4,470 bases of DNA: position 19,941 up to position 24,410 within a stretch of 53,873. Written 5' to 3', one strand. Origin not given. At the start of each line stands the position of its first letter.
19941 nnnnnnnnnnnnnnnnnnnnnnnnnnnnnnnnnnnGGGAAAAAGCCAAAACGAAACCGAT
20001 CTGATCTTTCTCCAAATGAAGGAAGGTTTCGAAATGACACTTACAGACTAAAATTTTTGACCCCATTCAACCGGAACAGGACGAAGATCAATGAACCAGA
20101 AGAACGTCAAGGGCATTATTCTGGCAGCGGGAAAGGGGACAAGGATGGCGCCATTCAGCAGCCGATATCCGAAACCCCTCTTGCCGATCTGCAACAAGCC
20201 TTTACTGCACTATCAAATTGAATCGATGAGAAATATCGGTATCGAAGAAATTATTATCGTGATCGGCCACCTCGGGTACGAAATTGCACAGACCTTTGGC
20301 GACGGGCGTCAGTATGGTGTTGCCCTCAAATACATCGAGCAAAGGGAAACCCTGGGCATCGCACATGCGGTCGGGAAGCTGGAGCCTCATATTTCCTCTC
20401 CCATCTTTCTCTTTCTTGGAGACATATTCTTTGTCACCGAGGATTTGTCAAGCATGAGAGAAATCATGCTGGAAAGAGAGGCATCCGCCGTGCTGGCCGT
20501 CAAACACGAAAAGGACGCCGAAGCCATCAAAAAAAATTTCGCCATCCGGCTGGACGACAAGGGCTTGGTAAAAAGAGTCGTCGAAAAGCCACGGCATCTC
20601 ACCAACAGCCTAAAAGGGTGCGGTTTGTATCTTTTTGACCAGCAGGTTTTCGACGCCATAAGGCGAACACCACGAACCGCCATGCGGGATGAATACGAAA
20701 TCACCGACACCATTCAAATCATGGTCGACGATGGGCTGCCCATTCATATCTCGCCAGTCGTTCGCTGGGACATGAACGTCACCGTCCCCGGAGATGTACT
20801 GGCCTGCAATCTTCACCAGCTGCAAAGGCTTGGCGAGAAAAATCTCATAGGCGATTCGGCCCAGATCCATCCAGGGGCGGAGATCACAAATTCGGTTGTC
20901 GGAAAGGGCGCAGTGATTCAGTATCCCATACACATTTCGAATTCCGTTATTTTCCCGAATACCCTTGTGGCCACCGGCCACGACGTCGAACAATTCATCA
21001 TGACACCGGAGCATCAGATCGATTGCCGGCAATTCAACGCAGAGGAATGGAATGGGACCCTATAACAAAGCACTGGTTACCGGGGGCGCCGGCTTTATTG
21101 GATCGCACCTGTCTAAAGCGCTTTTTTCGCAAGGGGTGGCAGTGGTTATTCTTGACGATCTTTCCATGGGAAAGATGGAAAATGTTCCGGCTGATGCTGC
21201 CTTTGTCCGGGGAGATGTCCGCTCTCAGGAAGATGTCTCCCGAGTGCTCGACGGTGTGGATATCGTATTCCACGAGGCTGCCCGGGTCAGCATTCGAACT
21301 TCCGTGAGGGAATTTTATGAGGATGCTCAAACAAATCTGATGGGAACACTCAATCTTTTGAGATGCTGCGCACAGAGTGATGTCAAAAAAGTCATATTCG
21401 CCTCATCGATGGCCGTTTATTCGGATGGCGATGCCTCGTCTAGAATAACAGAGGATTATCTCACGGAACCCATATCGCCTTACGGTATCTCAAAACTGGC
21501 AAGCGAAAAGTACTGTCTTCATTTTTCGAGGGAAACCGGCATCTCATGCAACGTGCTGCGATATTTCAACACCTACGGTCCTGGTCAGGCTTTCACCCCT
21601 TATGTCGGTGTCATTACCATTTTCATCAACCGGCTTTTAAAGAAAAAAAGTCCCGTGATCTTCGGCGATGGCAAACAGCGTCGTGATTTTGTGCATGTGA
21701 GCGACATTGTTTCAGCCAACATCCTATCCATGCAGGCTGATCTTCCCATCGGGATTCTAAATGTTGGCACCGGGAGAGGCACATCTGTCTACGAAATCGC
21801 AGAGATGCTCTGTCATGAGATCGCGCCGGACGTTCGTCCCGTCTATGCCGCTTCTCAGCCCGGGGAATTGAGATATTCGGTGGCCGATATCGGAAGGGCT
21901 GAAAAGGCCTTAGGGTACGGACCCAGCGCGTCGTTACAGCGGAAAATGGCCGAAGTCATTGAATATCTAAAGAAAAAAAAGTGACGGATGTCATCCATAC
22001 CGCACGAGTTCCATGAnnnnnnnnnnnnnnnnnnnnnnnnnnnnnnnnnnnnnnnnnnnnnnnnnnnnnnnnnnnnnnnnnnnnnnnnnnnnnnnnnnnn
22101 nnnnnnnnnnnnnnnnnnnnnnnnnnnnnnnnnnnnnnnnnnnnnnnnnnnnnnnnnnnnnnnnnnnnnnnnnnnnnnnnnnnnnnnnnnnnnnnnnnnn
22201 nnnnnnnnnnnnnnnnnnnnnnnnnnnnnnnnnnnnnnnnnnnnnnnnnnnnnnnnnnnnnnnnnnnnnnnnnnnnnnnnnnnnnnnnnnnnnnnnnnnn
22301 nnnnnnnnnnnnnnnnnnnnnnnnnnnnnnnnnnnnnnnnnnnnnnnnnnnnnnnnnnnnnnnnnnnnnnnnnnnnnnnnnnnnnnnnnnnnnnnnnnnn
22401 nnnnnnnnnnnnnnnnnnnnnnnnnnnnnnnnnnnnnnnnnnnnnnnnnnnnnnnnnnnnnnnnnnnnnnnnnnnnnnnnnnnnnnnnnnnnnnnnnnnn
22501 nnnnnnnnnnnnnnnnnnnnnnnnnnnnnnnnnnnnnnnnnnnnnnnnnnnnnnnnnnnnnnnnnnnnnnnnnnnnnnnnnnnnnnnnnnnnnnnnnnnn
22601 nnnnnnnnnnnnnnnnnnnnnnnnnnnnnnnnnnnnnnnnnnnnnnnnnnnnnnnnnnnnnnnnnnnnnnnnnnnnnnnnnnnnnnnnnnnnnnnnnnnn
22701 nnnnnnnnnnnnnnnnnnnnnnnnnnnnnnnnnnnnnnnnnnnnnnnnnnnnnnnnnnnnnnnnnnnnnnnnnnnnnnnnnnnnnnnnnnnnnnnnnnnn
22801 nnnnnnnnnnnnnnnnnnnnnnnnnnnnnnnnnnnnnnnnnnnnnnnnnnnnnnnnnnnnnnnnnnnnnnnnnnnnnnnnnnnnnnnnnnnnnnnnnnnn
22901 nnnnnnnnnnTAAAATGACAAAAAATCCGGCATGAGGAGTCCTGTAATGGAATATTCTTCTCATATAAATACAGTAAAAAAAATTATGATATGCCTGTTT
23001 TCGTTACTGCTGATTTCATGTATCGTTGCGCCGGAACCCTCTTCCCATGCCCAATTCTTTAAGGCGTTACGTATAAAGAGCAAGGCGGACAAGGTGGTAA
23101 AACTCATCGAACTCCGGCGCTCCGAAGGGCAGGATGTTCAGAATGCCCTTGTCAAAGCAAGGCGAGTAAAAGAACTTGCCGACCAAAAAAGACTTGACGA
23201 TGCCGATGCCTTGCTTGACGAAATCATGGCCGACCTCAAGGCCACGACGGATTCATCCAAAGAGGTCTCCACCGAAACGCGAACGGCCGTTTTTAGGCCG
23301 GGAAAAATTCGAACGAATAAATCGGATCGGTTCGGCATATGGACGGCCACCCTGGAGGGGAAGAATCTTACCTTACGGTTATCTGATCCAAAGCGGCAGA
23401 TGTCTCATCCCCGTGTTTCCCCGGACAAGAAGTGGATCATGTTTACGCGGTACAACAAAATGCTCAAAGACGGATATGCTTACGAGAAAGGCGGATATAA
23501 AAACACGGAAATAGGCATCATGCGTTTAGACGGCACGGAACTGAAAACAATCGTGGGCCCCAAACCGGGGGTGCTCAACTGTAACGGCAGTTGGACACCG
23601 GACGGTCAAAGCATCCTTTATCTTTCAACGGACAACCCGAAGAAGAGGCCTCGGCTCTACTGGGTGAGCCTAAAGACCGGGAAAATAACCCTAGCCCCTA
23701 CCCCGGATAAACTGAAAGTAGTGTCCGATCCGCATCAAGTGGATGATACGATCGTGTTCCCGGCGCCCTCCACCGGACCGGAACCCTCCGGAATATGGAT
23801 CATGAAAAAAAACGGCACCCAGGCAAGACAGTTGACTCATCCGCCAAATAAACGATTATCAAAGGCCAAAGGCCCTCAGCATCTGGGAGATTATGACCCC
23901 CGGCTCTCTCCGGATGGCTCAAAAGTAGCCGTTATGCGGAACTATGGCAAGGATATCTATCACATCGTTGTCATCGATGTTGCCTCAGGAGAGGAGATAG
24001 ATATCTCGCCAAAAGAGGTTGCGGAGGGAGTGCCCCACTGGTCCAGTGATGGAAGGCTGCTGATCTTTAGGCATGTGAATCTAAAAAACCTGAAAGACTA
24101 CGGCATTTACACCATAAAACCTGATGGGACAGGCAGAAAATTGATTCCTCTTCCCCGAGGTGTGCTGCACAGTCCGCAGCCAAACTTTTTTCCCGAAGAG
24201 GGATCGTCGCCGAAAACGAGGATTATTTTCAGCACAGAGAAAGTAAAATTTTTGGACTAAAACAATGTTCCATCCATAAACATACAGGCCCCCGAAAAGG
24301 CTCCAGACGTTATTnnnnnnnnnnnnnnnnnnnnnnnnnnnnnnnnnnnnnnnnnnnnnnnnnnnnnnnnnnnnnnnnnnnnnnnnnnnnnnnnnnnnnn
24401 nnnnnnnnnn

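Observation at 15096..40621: A 25.5-kb Wzx/Wzy polysaccharide locus with an unusually rich tailoring and signalling gene set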

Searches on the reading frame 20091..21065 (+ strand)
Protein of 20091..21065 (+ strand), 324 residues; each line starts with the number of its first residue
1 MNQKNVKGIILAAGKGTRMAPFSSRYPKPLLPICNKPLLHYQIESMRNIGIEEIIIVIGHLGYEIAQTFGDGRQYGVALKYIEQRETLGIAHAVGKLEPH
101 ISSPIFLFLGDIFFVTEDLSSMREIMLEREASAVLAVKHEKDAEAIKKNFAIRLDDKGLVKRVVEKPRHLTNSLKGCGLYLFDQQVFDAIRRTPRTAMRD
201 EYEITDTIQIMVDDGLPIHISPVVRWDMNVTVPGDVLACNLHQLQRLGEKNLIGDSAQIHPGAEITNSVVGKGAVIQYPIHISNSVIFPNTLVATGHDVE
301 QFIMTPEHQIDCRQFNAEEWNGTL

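Call 3: search_protein_families(library=pfam, proteins=[window:20091-21065:+], max_evalue=0.01)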
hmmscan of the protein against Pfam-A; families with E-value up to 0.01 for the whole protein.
window:20091-21065:+ (324 aa): 6 families
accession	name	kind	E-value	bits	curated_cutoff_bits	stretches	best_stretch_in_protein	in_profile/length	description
PF00483.29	NTP_transferase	-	1e-33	117.4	21.2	1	7-215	1-213/245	Nucleotidyl transferase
PF12804.13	NTP_transf_3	-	1.5e-14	54.9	27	1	8-142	1-127/160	MobA-like NTP transferase domain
PF25084.1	LbH_EIF2B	-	4.5e-09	36.7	54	1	240-310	11-81/105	EIF2B subunit epsilon LbH domain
PF01128.25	IspD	-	8.8e-05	22.8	27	1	8-60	3-53/221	2-C-methyl-D-erythritol 4-phosphate cytidylyltransferase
PF24894.1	Hexapep_GlmU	-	0.0011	19.5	23.3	1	262-309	29-76/104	GlmU-like, C-terminal hexapeptide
PF00132.30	Hexapep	-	0.0028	17.7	27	0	253-277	4-29/36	Bacterial transferase hexapeptide (six repeats)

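Call 17: search_protein_families(library=ncbifam, proteins=[window:20091-21065:+], max_evalue=0.001)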
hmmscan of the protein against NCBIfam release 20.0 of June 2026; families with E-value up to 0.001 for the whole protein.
window:20091-21065:+ (324 aa): 44 families (the best 25 are shown)
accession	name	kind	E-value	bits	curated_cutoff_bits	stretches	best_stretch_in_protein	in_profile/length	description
TIGR03992.1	Arch_glmU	subfamily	8.7e-54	182.9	292.1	1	7-291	2-279/393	bifunctional sugar-1-phosphate nucleotidylyltransferase/acetyltransferase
TIGR01208.1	rmlA_long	equivalog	3.2e-51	174.3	320.25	1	7-300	1-298/353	glucose-1-phosphate thymidylyltransferase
NF041313.1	UDPGP_AglF_Halo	equivalog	2.3e-45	154.9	400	1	7-236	2-227/234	UTP--glucose-1-phosphate uridylyltransferase AglF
NF052502.1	man1P_GTase_Rv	exception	6.3e-32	110.8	440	1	8-311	3-308/352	mannose-1-phosphate guanylyltransferase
NF041173.1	Sug_nt_acttase_Thmprot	equivalog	7.1e-32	110.8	600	1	7-293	2-281/405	bifunctional sugar-1-phosphate nucleotidylyltransferase/acetyltransferase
TIGR01207.1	rmlA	equivalog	7e-28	97.5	360.65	1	7-215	1-207/286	glucose-1-phosphate thymidylyltransferase RfbA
NF012024.0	PRK15480.1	equivalog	2.5e-27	95.7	588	1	4-215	2-211/292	glucose-1-phosphate thymidylyltransferase RfbA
TIGR01173.1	glmU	equivalog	4.4e-27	95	366.85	1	9-219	4-210/452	bifunctional UDP-N-acetylglucosamine diphosphorylase/glucosamine-1-phosphate N-acetyltransferase GlmU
NF045761.1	NAMPUrTaseMurU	equivalog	1.1e-26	94.1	250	1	7-172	2-167/226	N-acetylmuramate alpha-1-phosphate uridylyltransferase MurU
NF010934.1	PRK14354.1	equivalog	7.5e-24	84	450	1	8-220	2-211/447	bifunctional UDP-N-acetylglucosamine diphosphorylase/glucosamine-1-phosphate N-acetyltransferase GlmU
TIGR01099.1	galU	equivalog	4e-23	82.3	326.8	2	7-69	3-65/261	UTP--glucose-1-phosphate uridylyltransferase GalU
NF010935.0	PRK14355.1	equivalog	2.9e-20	72.3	718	1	4-220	2-217/459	bifunctional UDP-N-acetylglucosamine diphosphorylase/glucosamine-1-phosphate N-acetyltransferase GlmU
NF010933.0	PRK14353.1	equivalog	2.7e-19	69.1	505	1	2-226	2-224/453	bifunctional UDP-N-acetylglucosamine diphosphorylase/glucosamine-1-phosphate N-acetyltransferase GlmU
NF010940.0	PRK14360.1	equivalog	1.6e-18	66.5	602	1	9-211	5-206/452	bifunctional UDP-N-acetylglucosamine diphosphorylase/glucosamine-1-phosphate N-acetyltransferase GlmU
NF049965.1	GlMnHpPGnyltfHddC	equivalog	5.6e-18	65.4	300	1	7-192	2-177/221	D-glycero-D-manno-heptose 1-phosphate guanosyltransferase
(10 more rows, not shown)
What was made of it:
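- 20091..21065 (+): g04: sugar-1-phosphate nucleotidylyltransferase with a short LbH tail. Hits to rmlA_long and Arch_glmU are below their cutoffs (calls 3, 17).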

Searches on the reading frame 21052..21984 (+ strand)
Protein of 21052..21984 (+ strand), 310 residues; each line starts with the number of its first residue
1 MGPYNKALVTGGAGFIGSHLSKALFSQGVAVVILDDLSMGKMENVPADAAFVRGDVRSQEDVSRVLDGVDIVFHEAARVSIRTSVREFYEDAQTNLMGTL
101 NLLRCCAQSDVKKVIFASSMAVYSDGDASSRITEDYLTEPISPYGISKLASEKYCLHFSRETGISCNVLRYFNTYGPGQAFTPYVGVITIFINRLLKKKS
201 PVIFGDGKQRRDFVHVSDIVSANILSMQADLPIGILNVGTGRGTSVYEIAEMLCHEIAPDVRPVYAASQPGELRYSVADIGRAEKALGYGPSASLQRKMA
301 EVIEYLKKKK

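Call 3: search_protein_families(library=pfam, proteins=[window:21052-21984:+], max_evalue=0.01)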
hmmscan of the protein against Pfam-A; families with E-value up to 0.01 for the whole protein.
window:21052-21984:+ (310 aa): 10 families
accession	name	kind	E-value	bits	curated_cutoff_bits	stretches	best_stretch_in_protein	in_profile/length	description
PF01370.27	Epimerase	-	3.1e-59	200.7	20.9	1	7-239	1-240/240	NAD dependent epimerase/dehydratase family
PF16363.11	GDP_Man_Dehyd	-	1.1e-47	163.5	27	1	8-299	1-329/332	GDP-mannose 4,6 dehydratase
PF01073.25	3Beta_HSD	-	5.8e-25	88.3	22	1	8-228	1-230/280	3-beta hydroxysteroid dehydrogenase/isomerase family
PF02719.21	Polysacc_synt_2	-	2e-17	63.8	20.2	1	8-255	2-245/293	Polysaccharide biosynthesis protein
PF07993.18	NAD_binding_4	-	5e-15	55.8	20.1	1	58-215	78-250/258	Male sterility protein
PF04321.23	RmlD_sub_bind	-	3.5e-13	49.7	27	1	6-271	2-248/287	RmlD substrate binding domain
PF13460.12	NAD_binding_10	-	1.1e-11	45.4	27.2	1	11-154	1-130/184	NAD(P)H-binding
PF00106.31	adh_short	-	3.3e-06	27.1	26.6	1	6-121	2-138/195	short chain dehydrogenase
PF08659.16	KR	-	0.00066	20.1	22.6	1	8-122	4-139/180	KR domain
PF05368.20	NmrA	-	0.0021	18.2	27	1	6-119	4-107/298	NmrA-like family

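Call 17: search_protein_families(library=ncbifam, proteins=[window:21052-21984:+], max_evalue=0.001)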
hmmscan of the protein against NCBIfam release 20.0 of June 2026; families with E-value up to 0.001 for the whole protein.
window:21052-21984:+ (310 aa): 41 families (the best 25 are shown)
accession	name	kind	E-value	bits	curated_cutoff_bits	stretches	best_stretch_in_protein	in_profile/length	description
TIGR01179.1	galE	equivalog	1.3e-53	182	262.3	1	7-302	2-321/332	UDP-glucose 4-epimerase GalE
TIGR04180.1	EDH_00030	hypoth_equivalog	3.7e-41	141.1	475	1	8-262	2-261/297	NAD-dependent 4,6-dehydratase LegB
TIGR02197.1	heptose_epim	equivalog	5.3e-41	140.8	274.6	1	8-308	2-315/316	ADP-glyceromanno-heptose 6-epimerase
TIGR01181.1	dTDP_gluc_dehyt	equivalog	2e-39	135.6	365.1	1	7-308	2-313/321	dTDP-glucose 4,6-dehydratase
NF011728.1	PRK15181.1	equivalog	2.3e-34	119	760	1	6-305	17-336/348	Vi polysaccharide biosynthesis UDP-N-acetylglucosaminuronic acid C-4 epimerase TviC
NF007956.0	PRK10675.1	subfamily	1.4e-32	113.1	394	1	6-300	2-323/338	UDP-glucose 4-epimerase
NF008360.0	PRK11150.1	equivalog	1.2e-26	93.7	452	1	8-253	3-250/310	ADP-glyceromanno-heptose 6-epimerase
TIGR03466.1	HpnA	hypoth_equivalog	3.9e-25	88.4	367.65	1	6-228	2-218/327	hopanoid-associated sugar epimerase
NF047922.1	GDPFucSynFcl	equivalog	6e-22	78.5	500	1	8-304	6-299/308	GDP-L-fucose synthase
NF042423.1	oxyalk_red_Shew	equivalog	6.1e-21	74.8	580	1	5-180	9-180/331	2-alkyl-3-oxoalkanoate reductase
NF043036.1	ErythonDh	equivalog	9.7e-20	71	325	1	6-170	2-175/321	D-erythronate dehydrogenase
NF042422.1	oxyalk_red_OleD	equivalog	1.4e-19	70.6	580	1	6-228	2-216/329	2-alkyl-3-oxoalkanoate reductase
NF052578.1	StrlDmthSdmBMthl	equivalog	2.2e-18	67.1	600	1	7-265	3-252/328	sterol demethylase protein SdmB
NF007582.0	PRK10217.1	equivalog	3.3e-17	62.6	698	1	6-299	3-324/355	dTDP-glucose 4,6-dehydratase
NF007490.0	PRK10084.1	subfamily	2.8e-16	59.5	649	1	6-305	2-333/361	dTDP-glucose 4,6-dehydratase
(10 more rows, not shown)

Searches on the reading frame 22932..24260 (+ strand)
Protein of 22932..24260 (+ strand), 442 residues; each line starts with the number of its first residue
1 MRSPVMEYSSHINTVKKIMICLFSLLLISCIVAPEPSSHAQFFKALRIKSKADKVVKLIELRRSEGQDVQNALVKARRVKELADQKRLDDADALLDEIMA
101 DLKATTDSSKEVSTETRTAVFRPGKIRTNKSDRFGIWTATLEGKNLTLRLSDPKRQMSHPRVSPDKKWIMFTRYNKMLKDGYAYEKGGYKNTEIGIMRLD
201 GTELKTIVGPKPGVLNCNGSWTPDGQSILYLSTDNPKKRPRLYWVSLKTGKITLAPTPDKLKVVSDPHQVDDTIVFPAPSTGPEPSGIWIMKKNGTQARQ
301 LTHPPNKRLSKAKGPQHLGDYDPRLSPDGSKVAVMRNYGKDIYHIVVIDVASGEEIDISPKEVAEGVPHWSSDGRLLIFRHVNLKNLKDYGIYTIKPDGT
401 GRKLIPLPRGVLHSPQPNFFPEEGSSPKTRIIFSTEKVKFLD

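Call 3: search_protein_families(library=pfam, proteins=[window:22932-24260:+], max_evalue=0.01)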
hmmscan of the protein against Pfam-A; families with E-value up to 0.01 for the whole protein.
window:22932-24260:+ (442 aa): 3 families
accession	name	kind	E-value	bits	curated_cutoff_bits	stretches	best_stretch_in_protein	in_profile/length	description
PF07676.18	PD40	-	7.4e-12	45.3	20.9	0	220-244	15-38/38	WD40-like Beta Propeller Repeat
PF02897.21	Peptidase_S9_N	-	3.6e-05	23.1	24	0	316-383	124-190/414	Prolyl oligopeptidase, N-terminal beta-propeller domain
PF00930.27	DPPIV_N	-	0.0015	17.8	22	0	225-308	247-330/354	Dipeptidyl peptidase IV (DPP IV) N-terminal region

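Call 17: search_protein_families(library=ncbifam, proteins=[window:22932-24260:+], max_evalue=0.001)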
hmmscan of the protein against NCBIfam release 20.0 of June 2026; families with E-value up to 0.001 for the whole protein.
window:22932-24260:+ (442 aa): 3 families
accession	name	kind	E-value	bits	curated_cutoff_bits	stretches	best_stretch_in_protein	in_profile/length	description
TIGR02800.1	propeller_TolB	equivalog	7.6e-17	61.3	343.15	2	321-409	326-409/418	Tol-Pal system beta propeller repeat protein TolB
NF002183.0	PRK01029.1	equivalog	7.3e-06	25.3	405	0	323-389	332-397/429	Tol-Pal system protein TolB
NF053518.1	DipepPtdsDpp5Prph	equivalog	0.00013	20.6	900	0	320-381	250-316/655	dipeptidyl-peptidase Dpp5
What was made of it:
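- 22932..24260 (+): g07: exported TolB-like beta-propeller protein. PD40 and TIGR02800 hits (calls 3, 17).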
